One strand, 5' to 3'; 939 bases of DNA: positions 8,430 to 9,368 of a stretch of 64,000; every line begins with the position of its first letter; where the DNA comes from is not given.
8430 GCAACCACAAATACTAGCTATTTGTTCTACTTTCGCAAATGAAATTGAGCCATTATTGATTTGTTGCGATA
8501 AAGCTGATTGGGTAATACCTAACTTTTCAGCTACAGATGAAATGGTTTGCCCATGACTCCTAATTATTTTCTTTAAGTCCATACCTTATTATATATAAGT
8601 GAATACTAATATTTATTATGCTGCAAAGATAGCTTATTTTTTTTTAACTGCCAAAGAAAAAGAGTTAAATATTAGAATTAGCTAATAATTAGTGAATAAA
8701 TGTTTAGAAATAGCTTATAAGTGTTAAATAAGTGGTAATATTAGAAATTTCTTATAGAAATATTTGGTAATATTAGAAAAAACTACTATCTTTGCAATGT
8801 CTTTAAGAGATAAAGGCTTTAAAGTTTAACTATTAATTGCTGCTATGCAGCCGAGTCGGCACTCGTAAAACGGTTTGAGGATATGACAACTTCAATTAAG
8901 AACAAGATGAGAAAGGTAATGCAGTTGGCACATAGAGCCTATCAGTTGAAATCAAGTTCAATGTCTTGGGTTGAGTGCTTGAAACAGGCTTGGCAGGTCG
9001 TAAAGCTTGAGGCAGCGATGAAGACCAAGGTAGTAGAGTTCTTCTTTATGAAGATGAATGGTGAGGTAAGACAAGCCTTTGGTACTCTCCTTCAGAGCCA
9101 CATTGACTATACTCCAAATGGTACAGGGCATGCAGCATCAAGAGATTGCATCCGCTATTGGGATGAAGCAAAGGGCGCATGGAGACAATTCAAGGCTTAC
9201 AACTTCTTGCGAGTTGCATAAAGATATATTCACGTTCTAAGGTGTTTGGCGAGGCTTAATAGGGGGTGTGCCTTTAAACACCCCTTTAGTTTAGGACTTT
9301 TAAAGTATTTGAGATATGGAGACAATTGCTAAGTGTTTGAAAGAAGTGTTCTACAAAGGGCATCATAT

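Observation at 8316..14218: Mirror-symmetric regulatory cassette: paralogous HTH regulators outside, paralogous genes inside, perfect 24-bp inverted repeat in both 5'UTRs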

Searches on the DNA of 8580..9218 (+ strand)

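Call 6: search_rna_families(source=window, start=8580, end=8960, threshold=evalue, max_evalue=10, show_alignments=5)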
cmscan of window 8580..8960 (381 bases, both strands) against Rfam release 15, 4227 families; matches with E-value up to 10: 1.
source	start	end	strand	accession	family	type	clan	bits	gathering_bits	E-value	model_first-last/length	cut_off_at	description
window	8580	8634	-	RF02933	ARRPOF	Gene; sRNA;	-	12.5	127.2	0.96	1-55/256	3'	ARRPOF RNA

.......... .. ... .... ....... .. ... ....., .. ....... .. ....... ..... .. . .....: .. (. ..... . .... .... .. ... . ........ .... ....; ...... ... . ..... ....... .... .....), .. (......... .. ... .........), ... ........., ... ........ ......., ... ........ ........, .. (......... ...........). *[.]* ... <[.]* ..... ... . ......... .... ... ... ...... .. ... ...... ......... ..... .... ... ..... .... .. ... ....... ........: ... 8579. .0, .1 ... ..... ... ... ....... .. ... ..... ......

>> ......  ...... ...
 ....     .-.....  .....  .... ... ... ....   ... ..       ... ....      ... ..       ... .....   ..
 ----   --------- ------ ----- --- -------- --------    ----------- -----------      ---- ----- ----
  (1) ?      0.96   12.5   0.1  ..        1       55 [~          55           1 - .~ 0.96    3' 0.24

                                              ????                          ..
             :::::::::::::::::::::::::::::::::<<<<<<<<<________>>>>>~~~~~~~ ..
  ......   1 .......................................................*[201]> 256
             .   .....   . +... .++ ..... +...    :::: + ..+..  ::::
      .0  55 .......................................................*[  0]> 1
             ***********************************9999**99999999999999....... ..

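Call 31: search_rna_families(sources=[L195, L196, L197, L199, L200, L201, L202, L203, L204, L207, L208, L210, L212, L214, L215, L216, L219, L220, L226, L014], threshold=gathering, show_alignments=3)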
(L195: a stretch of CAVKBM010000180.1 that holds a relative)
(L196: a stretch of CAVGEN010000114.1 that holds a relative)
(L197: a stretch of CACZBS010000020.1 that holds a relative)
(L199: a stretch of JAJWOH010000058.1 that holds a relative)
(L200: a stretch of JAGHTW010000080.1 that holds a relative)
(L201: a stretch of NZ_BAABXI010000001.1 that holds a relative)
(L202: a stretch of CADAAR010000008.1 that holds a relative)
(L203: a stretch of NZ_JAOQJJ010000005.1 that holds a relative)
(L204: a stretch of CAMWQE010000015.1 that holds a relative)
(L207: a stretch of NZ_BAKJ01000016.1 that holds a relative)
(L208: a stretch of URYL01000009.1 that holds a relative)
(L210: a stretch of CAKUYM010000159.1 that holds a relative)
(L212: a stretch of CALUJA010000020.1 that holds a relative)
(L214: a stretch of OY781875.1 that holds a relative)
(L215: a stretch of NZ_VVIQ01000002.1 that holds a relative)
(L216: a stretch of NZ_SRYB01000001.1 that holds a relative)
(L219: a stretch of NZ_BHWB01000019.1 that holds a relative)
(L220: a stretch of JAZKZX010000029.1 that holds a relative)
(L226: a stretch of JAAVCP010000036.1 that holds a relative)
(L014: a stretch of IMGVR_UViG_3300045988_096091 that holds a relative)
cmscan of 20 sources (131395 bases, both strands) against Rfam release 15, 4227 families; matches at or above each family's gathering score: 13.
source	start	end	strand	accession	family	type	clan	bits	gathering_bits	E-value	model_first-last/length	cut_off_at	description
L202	1045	1444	-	RF00023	tmRNA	Gene;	CL00001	150.8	47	4.9e-59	1-374/374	no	transfer-messenger RNA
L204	5371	5445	-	RF00005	tRNA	Gene; tRNA;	CL00001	73.5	29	7.1e-14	1-71/71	no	tRNA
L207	3989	4037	+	RF02926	DUF2693-FD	Gene; sRNA;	-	71.5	44.5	1e-14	1-49/49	no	DUF2693-FD RNA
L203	4453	4525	-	RF00005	tRNA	Gene; tRNA;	CL00001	70.7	29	4e-13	1-71/71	no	tRNA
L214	3592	3640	+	RF02926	DUF2693-FD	Gene; sRNA;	-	68.3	44.5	9.1e-14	1-49/49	no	DUF2693-FD RNA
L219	4279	4352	-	RF00005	tRNA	Gene; tRNA;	CL00001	65.2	29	1.3e-11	1-71/71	no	tRNA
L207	4323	4396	-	RF00005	tRNA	Gene; tRNA;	CL00001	63.7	29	3.6e-11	1-71/71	no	tRNA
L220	3776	3847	-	RF00005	tRNA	Gene; tRNA;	CL00001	62.4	29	7.8e-11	1-71/71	no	tRNA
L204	5153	5236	-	RF00005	tRNA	Gene; tRNA;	CL00001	62.2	29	8.9e-11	1-71/71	no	tRNA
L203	4352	4436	-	RF00005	tRNA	Gene; tRNA;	CL00001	59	29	6.7e-10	1-71/71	no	tRNA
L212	4166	4247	-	RF00005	tRNA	Gene; tRNA;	CL00001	57.4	29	1.8e-09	1-71/71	no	tRNA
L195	5736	5768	-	RF02914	DUF805b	Cis-reg;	CL00115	45.7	35.6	1.8e-09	1-35/35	no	DUF805b RNA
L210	4299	4365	+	RF00005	tRNA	Gene; tRNA;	CL00001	39.1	29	0.00021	1-71/71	no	tRNA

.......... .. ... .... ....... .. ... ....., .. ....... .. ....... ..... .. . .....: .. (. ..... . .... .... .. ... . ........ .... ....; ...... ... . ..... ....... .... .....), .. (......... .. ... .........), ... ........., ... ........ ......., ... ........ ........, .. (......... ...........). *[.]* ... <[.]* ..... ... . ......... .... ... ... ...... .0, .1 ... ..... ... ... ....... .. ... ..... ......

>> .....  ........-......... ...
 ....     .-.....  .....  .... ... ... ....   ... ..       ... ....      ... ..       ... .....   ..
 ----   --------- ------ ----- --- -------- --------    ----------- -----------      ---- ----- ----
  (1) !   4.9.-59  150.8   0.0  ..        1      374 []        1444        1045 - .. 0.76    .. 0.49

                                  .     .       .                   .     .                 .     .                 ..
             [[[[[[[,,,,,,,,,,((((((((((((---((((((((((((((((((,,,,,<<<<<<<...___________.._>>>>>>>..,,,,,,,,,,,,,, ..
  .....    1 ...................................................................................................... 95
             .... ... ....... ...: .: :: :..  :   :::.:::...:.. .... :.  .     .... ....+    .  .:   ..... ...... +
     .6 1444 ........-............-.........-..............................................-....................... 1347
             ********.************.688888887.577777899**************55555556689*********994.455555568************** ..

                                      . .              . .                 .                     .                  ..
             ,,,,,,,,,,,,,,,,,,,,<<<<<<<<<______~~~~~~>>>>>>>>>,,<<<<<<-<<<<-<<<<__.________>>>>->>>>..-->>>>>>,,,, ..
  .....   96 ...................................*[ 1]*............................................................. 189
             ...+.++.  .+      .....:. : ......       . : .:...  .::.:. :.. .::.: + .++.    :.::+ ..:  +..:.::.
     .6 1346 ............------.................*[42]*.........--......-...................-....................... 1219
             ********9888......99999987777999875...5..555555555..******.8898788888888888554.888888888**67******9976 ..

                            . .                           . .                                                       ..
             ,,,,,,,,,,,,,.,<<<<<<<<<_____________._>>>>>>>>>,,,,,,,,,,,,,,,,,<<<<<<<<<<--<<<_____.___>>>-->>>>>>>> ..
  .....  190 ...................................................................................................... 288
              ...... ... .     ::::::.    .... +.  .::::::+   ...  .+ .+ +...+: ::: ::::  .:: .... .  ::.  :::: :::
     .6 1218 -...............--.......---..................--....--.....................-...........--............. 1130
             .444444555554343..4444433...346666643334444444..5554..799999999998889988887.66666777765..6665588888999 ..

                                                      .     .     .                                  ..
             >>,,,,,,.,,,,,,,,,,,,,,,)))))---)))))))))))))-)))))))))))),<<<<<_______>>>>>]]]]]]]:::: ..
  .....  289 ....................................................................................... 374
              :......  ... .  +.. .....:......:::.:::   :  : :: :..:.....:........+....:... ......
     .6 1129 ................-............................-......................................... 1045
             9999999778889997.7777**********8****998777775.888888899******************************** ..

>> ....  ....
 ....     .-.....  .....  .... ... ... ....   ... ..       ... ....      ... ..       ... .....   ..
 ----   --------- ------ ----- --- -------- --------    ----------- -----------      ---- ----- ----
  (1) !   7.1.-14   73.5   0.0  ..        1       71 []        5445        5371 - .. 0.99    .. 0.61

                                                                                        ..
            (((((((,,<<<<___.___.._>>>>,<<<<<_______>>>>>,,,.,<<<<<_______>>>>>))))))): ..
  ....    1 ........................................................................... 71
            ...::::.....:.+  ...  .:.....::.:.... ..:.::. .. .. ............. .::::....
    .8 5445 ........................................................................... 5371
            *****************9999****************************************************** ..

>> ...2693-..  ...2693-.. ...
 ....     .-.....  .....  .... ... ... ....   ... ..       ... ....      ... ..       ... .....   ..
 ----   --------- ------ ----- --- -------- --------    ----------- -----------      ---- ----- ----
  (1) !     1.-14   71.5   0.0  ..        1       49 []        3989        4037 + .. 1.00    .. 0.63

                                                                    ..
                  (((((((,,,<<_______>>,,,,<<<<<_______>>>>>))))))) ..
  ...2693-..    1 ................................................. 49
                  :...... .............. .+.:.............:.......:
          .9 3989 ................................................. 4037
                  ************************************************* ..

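Call 37: search_with_rna_model(model_id=R1, sources=[L195, L196, L197, L198, L199, L200, L201, L202, L203, L204, L205, L206, L207, L208, L209, L210, L211, L212, L213, L214, L215, L216, L217, L218, L219, L220, L221, L222, L223, L224, L225, L226, L227, L228, L229, L230, L231, L232, L233, L234, L235, L236, L237, L238, L239, L240, L241, L242, L243, L244, L245, L246, L247, L248, L249, L250, L251, L252, L253, L254, L255, L256, L257, L258, L259, L260, L261, L262, L263, L264, L265, L266, L267, L268, L269, L270, L271, L272, L273], max_evalue=1, show_alignments=8)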
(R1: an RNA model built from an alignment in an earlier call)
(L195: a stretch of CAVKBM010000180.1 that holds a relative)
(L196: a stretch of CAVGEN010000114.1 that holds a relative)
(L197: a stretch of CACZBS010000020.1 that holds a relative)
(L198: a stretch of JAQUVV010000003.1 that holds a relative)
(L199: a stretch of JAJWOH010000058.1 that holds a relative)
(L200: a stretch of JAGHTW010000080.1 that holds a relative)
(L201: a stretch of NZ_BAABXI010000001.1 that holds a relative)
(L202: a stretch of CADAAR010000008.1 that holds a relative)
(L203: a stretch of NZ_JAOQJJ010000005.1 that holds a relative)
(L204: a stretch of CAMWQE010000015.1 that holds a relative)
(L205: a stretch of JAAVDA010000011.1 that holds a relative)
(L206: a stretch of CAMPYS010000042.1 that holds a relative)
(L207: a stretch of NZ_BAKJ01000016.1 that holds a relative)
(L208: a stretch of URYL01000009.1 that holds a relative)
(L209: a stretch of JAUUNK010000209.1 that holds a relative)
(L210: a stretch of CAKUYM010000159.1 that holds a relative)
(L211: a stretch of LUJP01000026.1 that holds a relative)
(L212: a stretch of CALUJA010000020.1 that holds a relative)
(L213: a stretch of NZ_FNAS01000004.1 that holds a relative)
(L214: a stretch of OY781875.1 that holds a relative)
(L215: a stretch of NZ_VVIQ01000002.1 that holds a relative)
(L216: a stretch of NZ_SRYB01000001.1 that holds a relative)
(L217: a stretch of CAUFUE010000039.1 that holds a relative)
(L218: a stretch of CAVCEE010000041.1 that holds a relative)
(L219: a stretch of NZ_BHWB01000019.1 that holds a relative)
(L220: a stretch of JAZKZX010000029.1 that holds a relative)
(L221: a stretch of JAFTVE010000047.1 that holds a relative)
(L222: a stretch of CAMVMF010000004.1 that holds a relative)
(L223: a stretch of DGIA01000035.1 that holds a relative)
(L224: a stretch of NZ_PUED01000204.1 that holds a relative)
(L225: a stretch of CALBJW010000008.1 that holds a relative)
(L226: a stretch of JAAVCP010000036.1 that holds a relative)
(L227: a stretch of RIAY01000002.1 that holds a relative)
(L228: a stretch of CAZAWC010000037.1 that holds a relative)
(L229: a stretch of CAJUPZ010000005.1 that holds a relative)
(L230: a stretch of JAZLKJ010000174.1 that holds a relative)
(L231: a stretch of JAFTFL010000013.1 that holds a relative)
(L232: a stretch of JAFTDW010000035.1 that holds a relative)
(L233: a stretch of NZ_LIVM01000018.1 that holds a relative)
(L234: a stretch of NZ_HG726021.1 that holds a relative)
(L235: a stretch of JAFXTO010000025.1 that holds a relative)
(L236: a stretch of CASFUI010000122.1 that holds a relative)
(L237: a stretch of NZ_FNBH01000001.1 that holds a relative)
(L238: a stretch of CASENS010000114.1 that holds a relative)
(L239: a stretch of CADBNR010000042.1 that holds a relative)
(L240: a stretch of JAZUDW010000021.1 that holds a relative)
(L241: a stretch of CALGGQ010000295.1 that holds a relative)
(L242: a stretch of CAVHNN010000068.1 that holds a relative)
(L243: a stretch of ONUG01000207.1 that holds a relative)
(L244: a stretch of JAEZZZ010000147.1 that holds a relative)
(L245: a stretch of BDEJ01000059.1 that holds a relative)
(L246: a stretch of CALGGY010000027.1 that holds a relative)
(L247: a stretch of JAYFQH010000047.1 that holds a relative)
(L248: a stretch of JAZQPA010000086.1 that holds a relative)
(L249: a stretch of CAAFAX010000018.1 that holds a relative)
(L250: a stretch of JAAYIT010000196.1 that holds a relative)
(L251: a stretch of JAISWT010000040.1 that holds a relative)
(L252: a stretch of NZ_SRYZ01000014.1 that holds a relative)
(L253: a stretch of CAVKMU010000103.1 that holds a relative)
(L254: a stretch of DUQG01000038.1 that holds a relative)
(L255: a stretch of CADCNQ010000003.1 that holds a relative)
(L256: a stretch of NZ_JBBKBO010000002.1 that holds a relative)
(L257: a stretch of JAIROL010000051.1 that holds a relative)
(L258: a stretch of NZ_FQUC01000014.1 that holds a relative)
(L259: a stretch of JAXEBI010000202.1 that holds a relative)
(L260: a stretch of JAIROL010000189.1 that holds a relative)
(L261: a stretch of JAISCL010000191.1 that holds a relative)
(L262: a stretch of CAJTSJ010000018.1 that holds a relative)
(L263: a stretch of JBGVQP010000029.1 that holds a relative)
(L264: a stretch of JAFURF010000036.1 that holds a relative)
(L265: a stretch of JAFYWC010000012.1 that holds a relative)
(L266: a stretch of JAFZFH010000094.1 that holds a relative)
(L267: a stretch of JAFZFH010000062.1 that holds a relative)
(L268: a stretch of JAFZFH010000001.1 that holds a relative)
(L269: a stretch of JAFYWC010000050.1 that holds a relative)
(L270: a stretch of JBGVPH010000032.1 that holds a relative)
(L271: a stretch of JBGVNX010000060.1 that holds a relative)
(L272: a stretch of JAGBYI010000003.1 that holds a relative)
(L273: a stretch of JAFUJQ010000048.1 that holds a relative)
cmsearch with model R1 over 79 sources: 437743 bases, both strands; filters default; matches with E-value up to 1: 4.
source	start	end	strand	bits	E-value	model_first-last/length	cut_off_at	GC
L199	2949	3006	+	81.3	4.8e-20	1-57/57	no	0.43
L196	2949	3006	+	67.4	5.8e-16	1-57/57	no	0.43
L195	1316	1372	+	38.8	1.6e-07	1-57/57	no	0.49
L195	2949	3006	+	26.5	0.00064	1-57/57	no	0.43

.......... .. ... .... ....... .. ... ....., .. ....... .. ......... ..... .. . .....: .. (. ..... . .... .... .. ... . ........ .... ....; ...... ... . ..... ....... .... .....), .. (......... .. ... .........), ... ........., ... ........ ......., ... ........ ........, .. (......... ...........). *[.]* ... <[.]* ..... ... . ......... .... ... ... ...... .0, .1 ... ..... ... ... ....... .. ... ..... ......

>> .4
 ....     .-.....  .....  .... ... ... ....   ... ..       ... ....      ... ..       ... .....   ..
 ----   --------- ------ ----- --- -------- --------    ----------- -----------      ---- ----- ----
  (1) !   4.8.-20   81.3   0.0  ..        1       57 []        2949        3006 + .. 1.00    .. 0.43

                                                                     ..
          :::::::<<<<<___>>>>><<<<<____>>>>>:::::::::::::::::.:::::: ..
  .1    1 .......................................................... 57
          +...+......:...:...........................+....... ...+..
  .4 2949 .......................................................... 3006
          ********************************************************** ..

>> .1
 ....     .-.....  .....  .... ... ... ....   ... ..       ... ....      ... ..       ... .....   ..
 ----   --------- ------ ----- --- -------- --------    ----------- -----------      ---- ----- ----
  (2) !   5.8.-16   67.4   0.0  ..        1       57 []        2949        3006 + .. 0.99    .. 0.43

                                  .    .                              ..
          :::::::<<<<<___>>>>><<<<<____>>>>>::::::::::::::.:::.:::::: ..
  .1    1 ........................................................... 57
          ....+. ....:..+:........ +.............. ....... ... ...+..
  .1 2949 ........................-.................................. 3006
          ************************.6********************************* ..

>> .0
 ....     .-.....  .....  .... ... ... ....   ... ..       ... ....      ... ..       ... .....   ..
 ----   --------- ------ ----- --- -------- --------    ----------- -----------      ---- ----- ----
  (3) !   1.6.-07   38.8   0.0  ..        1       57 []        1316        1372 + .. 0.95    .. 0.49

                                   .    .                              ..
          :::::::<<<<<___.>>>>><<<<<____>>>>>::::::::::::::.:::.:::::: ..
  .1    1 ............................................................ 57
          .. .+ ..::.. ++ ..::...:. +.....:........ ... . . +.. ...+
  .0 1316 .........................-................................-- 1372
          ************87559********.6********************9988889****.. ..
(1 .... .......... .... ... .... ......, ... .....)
